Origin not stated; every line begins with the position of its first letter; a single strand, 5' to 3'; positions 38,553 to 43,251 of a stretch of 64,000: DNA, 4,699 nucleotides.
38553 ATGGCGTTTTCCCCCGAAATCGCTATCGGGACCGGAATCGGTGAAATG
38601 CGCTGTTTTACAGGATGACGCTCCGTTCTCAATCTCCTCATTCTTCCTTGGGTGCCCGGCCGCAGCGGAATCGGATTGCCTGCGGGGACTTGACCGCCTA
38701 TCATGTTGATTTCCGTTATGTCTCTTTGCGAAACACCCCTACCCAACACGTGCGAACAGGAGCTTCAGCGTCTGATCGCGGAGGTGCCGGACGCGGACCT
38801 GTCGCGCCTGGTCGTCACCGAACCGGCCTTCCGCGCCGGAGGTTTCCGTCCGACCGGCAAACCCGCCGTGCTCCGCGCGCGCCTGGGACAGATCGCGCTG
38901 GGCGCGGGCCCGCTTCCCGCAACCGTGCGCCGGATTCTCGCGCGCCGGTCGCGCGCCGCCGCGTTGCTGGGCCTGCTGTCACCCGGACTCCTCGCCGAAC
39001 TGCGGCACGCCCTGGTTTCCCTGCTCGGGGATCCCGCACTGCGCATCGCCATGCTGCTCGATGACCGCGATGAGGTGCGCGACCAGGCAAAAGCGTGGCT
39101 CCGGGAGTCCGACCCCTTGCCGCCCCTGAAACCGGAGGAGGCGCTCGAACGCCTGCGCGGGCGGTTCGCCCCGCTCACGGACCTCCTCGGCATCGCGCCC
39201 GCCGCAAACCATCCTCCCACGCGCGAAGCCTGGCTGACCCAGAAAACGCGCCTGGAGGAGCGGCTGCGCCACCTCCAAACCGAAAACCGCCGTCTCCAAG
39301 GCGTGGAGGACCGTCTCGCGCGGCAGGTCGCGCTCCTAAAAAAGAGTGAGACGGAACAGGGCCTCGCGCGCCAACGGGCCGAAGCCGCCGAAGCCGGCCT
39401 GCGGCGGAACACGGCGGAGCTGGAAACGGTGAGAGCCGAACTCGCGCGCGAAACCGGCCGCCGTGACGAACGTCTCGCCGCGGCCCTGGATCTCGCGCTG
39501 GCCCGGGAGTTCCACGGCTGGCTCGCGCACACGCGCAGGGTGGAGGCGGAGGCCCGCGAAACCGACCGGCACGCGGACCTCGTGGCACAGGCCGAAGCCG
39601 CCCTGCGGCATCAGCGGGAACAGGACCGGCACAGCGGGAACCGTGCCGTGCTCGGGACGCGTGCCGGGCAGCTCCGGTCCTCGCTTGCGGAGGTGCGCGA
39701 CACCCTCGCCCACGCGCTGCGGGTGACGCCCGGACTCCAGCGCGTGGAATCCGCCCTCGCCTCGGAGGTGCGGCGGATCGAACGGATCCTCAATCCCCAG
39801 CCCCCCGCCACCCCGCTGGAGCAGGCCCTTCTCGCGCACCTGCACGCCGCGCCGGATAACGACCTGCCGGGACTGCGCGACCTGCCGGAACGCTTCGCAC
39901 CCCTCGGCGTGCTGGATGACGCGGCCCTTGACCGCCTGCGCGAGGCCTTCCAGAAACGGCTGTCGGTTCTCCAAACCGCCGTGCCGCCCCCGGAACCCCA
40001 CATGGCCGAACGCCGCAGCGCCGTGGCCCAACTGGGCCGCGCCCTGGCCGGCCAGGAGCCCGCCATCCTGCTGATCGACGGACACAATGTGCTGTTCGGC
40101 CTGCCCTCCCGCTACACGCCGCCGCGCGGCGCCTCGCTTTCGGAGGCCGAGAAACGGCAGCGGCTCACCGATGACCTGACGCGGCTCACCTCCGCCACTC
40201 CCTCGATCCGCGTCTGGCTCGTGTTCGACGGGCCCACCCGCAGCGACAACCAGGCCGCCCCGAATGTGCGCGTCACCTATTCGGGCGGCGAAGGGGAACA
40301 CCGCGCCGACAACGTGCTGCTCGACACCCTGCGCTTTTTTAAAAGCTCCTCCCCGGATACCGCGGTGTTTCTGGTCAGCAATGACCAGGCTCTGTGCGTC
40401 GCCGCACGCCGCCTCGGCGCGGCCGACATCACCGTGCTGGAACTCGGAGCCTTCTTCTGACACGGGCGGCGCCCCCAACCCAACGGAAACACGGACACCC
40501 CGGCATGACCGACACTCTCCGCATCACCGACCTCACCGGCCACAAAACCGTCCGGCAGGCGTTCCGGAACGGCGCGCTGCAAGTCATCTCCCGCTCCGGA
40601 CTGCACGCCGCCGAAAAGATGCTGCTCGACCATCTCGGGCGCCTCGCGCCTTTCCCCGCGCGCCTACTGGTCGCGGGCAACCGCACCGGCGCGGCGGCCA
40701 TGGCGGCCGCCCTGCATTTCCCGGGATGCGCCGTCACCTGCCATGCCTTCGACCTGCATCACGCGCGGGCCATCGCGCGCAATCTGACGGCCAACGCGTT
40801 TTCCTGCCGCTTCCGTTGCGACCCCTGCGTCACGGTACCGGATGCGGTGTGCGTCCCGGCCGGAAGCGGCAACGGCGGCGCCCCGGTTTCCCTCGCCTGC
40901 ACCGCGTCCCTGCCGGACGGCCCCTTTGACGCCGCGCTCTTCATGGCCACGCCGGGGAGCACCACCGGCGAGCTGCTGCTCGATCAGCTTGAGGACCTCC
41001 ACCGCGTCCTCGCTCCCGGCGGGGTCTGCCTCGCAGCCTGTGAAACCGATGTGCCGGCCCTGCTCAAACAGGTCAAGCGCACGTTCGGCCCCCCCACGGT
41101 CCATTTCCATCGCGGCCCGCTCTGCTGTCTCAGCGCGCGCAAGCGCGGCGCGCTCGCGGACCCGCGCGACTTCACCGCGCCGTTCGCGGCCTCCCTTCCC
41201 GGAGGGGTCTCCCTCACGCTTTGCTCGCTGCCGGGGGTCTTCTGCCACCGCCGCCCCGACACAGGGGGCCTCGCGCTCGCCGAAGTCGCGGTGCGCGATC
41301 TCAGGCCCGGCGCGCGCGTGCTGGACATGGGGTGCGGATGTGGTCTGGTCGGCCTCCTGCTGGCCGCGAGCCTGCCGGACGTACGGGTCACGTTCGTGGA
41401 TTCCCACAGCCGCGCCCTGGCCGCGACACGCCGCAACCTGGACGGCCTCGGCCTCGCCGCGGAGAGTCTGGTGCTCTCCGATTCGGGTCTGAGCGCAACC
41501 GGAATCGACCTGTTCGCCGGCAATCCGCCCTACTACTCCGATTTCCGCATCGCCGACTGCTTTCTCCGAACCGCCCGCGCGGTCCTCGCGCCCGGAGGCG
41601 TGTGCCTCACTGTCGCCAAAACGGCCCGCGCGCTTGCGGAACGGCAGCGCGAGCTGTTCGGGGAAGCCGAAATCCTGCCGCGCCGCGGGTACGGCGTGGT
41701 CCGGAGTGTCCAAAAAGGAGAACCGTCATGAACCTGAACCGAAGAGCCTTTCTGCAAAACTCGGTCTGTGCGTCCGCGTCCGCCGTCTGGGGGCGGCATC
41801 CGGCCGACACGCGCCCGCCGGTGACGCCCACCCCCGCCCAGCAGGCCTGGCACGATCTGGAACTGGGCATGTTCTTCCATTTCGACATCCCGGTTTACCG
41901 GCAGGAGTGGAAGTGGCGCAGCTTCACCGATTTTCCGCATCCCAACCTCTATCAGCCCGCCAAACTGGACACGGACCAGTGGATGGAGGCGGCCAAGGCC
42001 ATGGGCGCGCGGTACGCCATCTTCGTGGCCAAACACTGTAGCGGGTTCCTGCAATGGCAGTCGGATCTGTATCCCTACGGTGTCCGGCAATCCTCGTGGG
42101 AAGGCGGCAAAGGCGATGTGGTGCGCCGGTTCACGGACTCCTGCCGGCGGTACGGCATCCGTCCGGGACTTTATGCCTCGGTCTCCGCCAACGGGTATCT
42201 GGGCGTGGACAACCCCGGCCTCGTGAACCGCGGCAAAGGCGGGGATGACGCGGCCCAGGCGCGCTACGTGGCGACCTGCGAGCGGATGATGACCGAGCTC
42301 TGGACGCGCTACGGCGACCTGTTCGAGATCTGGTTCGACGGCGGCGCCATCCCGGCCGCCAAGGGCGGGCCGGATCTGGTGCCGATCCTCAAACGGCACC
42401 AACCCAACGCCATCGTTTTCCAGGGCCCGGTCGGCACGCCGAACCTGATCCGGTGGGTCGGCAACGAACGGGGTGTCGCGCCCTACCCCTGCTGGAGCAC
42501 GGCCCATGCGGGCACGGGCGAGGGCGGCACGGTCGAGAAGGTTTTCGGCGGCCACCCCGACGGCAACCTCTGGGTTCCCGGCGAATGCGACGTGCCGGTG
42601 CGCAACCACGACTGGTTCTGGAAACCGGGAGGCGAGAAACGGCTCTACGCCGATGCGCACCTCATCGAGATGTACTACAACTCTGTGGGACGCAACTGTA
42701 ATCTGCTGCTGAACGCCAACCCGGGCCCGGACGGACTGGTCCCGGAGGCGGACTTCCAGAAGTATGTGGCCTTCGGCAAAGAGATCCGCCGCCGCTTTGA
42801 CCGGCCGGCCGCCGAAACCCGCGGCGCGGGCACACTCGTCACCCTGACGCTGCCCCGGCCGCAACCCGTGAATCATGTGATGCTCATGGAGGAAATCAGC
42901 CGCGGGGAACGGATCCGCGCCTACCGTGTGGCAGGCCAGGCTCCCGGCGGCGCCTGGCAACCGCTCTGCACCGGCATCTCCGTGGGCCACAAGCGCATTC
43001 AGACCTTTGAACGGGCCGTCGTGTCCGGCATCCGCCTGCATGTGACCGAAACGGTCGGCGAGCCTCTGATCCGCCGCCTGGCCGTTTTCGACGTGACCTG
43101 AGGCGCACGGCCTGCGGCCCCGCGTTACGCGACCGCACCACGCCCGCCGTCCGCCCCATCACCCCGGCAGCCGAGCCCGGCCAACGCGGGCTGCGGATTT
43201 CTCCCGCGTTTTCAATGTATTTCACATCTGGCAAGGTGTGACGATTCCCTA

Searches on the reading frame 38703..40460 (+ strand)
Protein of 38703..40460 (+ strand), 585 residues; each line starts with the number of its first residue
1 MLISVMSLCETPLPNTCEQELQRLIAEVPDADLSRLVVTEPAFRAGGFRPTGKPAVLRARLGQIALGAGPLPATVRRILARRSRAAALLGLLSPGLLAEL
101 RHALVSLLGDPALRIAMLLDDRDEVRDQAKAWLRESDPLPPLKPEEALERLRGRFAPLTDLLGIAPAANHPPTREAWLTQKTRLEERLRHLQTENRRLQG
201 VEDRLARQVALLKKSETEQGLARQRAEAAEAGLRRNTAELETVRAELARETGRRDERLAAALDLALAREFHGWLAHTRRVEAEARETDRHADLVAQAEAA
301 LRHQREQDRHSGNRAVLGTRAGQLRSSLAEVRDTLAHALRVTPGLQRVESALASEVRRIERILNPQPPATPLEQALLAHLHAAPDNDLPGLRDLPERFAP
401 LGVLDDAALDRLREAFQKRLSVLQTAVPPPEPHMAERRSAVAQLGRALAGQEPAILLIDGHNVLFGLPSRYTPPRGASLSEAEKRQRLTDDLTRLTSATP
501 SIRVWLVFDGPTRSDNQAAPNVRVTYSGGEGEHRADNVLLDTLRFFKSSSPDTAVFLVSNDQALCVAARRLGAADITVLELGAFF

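Call 9: search_protein_families(library=pfam, proteins=[window:38703-40460:+], max_evalue=0.001)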
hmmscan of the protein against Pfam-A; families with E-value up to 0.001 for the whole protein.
window:38703-40460:+ (585 aa): 2 families
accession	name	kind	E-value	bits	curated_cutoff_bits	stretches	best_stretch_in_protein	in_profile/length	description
PF05991.17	NYN_YacP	-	1.2e-07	32.3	24.6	1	456-581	1-123/166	YacP-like NYN domain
PF13638.12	PIN_4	-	0.00075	20.2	21.9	0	532-572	84-125/132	PIN domain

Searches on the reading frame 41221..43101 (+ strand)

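Call 84: search_protein_families(library=pfam, proteins=[window:41221-43101:+], max_evalue=0.001)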
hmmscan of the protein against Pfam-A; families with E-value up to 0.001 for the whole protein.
window:41221-43101:+ (626 aa): 1 family
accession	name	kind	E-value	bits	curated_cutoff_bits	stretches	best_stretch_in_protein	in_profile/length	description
PF01120.23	Alpha_L_fucos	-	4.6e-28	99.1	25.2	1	211-513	31-331/345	Alpha-L-fucosidase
